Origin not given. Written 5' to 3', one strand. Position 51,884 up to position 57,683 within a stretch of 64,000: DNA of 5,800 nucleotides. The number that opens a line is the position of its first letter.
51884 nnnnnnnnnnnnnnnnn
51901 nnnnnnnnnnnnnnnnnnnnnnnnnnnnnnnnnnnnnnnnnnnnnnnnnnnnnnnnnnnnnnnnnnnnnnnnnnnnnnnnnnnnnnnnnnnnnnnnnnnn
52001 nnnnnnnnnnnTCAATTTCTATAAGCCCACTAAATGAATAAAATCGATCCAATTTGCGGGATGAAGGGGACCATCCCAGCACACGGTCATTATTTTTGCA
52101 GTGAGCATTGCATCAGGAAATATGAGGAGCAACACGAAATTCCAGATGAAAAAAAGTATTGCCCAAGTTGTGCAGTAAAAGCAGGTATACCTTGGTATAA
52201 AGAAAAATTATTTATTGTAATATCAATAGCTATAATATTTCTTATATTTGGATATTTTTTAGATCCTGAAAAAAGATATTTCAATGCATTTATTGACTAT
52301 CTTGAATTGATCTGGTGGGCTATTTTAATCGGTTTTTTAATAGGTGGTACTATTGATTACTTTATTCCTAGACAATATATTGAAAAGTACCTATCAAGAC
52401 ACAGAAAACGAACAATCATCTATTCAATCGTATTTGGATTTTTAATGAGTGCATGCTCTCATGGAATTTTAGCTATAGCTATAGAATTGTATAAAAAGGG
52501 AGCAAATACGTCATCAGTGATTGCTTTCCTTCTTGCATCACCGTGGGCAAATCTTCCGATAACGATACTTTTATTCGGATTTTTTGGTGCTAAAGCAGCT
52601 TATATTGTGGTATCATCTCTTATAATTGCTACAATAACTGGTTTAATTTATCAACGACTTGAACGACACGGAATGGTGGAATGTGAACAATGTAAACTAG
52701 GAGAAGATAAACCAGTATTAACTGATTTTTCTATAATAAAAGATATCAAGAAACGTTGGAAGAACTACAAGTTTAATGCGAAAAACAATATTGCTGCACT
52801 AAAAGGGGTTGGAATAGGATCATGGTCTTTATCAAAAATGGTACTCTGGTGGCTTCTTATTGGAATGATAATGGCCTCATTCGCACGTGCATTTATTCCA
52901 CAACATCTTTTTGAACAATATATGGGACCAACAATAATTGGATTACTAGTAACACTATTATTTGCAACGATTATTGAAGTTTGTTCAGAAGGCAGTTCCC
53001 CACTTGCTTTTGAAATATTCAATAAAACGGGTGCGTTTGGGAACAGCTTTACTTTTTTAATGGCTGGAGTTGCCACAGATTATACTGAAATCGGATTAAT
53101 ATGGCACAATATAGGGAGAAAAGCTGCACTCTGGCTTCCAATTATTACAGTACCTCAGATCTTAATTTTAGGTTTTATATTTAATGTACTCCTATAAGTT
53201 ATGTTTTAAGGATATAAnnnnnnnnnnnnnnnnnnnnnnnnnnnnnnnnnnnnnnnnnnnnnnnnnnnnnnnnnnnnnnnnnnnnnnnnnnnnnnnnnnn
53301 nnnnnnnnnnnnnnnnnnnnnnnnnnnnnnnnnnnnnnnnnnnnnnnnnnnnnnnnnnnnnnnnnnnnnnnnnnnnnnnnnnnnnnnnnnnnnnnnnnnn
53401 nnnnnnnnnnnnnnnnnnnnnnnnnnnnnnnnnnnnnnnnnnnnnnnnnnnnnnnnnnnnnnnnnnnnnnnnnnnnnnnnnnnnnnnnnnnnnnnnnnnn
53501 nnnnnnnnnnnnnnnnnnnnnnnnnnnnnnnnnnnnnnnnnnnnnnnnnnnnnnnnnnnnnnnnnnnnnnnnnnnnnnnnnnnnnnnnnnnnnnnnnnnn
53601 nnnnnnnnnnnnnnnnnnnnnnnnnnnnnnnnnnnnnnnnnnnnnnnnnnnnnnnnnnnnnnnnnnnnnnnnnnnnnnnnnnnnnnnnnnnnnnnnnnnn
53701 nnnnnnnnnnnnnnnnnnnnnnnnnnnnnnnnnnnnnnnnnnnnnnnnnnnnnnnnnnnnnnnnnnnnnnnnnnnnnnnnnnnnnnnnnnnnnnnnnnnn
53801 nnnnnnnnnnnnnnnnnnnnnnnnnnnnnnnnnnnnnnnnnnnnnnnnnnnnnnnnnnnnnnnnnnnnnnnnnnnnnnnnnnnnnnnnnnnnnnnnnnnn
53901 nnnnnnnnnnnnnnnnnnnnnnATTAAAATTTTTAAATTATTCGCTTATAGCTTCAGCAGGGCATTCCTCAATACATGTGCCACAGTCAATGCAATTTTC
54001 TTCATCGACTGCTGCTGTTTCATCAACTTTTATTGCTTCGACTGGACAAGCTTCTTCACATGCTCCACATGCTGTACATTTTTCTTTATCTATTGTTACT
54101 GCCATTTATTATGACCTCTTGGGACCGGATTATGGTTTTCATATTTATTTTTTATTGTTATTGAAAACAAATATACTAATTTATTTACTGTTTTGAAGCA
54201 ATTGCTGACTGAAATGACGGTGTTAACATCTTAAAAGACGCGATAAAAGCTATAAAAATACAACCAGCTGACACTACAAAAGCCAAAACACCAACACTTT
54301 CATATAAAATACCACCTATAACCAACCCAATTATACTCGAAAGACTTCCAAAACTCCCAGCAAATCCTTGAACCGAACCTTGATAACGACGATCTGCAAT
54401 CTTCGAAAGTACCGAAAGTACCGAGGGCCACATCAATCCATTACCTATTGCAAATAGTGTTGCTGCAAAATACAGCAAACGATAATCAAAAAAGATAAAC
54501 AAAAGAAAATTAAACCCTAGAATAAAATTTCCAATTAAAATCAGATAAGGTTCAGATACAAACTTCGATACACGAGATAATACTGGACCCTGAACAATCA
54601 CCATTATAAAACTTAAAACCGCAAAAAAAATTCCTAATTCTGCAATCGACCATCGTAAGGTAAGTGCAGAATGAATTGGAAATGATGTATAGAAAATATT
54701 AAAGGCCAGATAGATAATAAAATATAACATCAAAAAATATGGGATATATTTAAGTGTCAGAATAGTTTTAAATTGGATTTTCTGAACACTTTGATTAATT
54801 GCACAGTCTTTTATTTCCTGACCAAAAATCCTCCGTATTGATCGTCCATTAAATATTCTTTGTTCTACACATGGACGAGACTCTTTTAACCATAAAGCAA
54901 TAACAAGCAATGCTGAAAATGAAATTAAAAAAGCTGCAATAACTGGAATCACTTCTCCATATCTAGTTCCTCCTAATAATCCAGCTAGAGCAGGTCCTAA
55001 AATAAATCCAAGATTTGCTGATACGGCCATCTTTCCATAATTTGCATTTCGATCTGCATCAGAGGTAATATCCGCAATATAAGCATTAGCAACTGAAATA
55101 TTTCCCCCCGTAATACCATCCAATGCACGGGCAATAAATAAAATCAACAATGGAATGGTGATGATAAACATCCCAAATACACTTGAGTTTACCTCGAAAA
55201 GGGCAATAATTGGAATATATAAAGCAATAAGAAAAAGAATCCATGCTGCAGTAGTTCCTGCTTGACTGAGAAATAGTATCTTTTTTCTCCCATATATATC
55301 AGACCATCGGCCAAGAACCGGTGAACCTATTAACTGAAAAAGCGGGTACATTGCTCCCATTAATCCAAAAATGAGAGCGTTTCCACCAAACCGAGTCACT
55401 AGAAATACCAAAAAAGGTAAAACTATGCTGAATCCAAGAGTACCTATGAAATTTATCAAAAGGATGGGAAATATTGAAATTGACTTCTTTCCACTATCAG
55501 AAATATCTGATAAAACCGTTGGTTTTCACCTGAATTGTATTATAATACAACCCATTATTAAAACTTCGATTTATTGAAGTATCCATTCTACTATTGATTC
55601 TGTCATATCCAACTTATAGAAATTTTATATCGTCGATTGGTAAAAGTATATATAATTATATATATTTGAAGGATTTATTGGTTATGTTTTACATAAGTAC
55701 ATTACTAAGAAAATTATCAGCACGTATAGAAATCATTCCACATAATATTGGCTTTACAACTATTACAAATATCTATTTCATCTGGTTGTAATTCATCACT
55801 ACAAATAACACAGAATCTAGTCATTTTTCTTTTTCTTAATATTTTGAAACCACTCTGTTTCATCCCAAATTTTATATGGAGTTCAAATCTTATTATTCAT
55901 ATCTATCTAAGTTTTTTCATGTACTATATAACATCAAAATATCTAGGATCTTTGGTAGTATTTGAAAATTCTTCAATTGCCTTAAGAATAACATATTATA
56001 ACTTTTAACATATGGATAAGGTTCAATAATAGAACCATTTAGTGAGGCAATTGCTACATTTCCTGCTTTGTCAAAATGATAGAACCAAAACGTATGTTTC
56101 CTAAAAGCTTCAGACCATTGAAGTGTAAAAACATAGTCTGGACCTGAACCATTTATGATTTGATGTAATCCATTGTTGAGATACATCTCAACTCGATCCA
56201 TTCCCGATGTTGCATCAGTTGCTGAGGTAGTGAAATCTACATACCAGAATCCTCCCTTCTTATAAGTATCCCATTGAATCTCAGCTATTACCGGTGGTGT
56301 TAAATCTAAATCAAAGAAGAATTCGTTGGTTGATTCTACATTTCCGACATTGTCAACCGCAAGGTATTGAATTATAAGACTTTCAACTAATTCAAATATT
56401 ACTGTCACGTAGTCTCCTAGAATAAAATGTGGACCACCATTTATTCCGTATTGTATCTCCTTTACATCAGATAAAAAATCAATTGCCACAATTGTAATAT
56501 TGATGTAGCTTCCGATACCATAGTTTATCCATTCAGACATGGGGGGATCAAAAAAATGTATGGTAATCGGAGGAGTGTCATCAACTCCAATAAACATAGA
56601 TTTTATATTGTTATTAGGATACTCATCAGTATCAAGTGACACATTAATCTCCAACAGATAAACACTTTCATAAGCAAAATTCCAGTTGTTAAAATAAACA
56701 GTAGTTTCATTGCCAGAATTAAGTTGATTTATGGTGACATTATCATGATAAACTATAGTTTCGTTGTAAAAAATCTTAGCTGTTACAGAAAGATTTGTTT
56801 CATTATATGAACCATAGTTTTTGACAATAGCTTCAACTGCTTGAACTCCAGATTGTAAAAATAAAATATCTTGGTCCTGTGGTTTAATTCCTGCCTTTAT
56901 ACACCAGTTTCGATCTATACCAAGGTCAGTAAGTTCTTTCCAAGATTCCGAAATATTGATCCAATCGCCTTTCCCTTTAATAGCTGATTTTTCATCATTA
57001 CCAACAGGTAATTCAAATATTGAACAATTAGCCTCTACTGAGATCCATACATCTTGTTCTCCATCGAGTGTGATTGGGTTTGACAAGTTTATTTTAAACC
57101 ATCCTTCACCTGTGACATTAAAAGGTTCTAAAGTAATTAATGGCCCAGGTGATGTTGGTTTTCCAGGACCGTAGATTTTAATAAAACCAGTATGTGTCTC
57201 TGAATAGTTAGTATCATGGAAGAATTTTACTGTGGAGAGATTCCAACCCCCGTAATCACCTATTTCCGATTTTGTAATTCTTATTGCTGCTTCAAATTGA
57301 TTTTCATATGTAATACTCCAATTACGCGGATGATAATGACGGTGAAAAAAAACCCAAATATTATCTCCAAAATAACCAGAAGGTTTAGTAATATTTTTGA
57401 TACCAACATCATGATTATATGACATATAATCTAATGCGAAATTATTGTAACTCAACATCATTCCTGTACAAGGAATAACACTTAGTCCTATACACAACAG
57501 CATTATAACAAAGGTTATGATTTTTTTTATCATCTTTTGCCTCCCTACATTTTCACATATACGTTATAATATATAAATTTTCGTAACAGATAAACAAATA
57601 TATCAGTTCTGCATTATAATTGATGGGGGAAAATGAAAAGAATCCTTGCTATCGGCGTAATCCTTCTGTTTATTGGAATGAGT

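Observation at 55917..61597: Cell-surface locus: CARDB-like protein, beta-helix protein and a tandem array of four paralogous signal-anchored proteins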

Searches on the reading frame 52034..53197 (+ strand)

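Call 27: search_protein_families(library=ncbifam, proteins=[window:52034-53197:+], max_evalue=0.00001)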
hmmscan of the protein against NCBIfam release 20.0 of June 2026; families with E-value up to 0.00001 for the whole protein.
window:52034-53197:+ (387 aa): 2 families
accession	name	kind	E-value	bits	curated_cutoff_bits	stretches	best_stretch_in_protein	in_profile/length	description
NF033936.1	CuZnOut_SO0444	equivalog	2.8e-36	125.4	300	1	97-386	12-312/351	SO_0444 family Cu/Zn efflux transporter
NF040736.1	efflux_SaoE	equivalog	4.7e-33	114.9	325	1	84-387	9-298/352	efflux transporter SaoE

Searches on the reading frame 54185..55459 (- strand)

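Call 27: search_protein_families(library=ncbifam, proteins=[window:54185-55459:-], max_evalue=0.00001)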
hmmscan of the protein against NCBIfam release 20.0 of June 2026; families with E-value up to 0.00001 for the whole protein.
window:54185-55459:- (424 aa): 18 families
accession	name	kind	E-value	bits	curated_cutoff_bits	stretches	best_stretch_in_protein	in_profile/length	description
NF012174.0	tet_MFS_A_B_C_D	equivalog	7.4e-45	153.4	475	1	4-388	12-358/382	Tet(A)/Tet(B)/Tet(C) family tetracycline efflux MFS transporter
NF045486.1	tet_MFS_30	exception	8.7e-30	104.2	730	1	10-419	22-386/392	tetracycline efflux MFS transporter Tet(30)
NF045684.1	tet_MFS_65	exception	3.1e-27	95.8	800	1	7-383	9-346/383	tetracycline efflux MFS transporter Tet(65)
NF012207.0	tet_MFS_H_J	exception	1.4e-25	90.1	700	1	3-386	12-358/392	Tet(H)/Tet(J) family tetracycline efflux MFS transporter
NF012191.0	tet_MFS_C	exception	3.5e-25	88.8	850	1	13-399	27-376/396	tetracycline efflux MFS transporter Tet(C)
NF012187.0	tet_MFS_E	exception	4.1e-25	88.7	820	1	2-389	11-361/405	tetracycline efflux MFS transporter Tet(E)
NF012193.0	tet_MFS_A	exception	1.8e-24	86.5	840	1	98-417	88-385/394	tetracycline efflux MFS transporter Tet(A)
NF012194.0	tet_MFS_J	exception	9.2e-24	84.1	870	1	5-386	14-358/398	tetracycline efflux MFS transporter Tet(J)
NF012192.0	tet_MFS_G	exception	9.5e-24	84.1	800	1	6-388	15-359/391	tetracycline efflux MFS transporter Tet(G)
NF012195.0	tet_MFS_H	exception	8.9e-23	81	840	1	2-387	11-359/392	tetracycline efflux MFS transporter Tet(H)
NF045488.1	tet_MFS_62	exception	3e-22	79.3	775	1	8-404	16-370/385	tetracycline efflux MFS transporter Tet(62)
NF012190.1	tet_MFS_B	exception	2.8e-21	76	850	1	2-417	11-393/400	tetracycline efflux MFS transporter Tet(B)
TIGR00880.1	2_A_01_02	superfamily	2.3e-20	73.2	131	1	32-193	1-140/141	multidrug resistance protein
NF012186.0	tet_MFS_D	exception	6.5e-20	71.5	775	1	2-383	11-352/394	tetracycline efflux MFS transporter Tet(D)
NF012188.1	tet_MFS_Y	exception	2.6e-19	69.6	820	1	7-387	16-357/391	tetracycline efflux MFS transporter Tet(Y)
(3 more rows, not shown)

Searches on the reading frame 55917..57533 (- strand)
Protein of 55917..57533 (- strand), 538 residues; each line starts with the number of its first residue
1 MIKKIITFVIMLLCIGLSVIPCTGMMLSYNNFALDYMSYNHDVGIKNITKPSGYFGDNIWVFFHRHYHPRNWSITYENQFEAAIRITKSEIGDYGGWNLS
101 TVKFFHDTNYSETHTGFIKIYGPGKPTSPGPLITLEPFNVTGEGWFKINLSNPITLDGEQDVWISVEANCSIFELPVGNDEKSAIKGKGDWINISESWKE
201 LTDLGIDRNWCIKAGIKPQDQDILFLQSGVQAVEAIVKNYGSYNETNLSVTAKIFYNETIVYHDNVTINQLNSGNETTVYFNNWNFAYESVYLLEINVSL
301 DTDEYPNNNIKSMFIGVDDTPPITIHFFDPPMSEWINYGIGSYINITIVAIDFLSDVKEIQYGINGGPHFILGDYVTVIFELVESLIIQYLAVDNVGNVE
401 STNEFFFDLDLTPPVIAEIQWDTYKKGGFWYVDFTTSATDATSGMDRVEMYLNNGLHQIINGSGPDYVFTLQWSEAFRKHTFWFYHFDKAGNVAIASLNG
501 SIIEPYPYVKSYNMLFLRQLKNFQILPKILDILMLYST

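Call 3: search_protein_families(library=pfam, proteins=[window:55917-57533:-], max_evalue=1)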
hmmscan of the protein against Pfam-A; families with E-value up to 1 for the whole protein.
window:55917-57533:- (538 aa): 1 family
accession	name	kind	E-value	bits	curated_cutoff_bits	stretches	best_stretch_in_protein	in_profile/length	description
PF07705.17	CARDB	-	0.0062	17.2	22.7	1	232-297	22-82/101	CARDB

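Call 42: search_protein_families(library=ncbifam, proteins=[window:55917-57533:-], max_evalue=1)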
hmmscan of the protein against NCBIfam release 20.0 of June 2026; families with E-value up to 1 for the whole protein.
window:55917-57533:- (538 aa): 3 families
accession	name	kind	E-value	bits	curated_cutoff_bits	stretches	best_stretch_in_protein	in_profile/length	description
NF047446.1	barrel_OmpL47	domain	4.3e-14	52.7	40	2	346-404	7-63/68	OmpL47-type beta-barrel domain-containing protein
NF047441.1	Lepto_OmpL47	equivalog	1.4e-07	31.5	250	2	388-455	117-189/336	multi-beta-barrel domain surface protein OmpL47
NF033937.0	porH_1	subfamily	0.12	12.6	100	1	209-241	32-64/97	PorH family porin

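Call 69: search_protein_families(library=phrogs, proteins=[window:55917-57533:-], max_evalue=0.01)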
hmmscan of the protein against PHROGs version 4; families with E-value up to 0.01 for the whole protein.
window:55917-57533:- (538 aa): 0 families

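Call 70: search_protein_families(library=padloc, proteins=[window:55917-57533:-], max_evalue=0.01)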
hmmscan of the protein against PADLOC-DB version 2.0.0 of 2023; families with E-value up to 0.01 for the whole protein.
window:55917-57533:- (538 aa): 0 families
